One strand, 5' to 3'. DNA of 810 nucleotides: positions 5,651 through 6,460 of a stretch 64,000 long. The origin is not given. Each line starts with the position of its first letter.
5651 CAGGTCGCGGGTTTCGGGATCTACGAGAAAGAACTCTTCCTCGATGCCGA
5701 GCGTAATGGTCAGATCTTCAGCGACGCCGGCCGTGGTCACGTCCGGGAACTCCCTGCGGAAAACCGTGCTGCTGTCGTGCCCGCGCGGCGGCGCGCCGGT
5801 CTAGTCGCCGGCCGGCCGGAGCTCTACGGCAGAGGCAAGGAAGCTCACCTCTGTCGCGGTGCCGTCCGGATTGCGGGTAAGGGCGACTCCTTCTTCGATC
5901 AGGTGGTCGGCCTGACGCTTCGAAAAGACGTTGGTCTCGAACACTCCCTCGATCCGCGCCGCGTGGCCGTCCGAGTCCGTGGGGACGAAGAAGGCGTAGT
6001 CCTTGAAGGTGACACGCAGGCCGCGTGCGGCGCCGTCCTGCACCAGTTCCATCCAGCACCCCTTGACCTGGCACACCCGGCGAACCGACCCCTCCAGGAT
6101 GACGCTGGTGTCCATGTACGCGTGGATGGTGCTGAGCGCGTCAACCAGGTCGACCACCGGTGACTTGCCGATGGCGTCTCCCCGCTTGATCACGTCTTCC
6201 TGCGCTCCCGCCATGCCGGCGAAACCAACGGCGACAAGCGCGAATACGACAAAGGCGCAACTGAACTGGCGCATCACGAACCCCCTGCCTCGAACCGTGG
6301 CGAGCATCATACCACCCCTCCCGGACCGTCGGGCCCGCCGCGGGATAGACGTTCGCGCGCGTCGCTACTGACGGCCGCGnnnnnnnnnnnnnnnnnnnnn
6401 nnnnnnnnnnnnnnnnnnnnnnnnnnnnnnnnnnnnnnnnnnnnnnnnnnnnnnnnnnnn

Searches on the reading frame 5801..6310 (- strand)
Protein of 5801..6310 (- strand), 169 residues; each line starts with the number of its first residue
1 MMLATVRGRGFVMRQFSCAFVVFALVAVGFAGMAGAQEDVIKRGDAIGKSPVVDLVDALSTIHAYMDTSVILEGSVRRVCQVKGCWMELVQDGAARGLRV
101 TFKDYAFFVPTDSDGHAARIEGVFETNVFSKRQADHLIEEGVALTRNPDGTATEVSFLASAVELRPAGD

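Call 13: search_protein_families(library=pfam, proteins=[window:5801-6310:-], max_evalue=0.001)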
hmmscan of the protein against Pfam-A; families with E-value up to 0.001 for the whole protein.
window:5801-6310:- (169 aa): 1 family
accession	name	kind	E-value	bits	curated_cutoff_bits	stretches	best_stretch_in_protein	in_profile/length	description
PF16267.10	DUF4920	-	2e-18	66.6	25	1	66-141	9-83/87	Domain of unknown function (DUF4920)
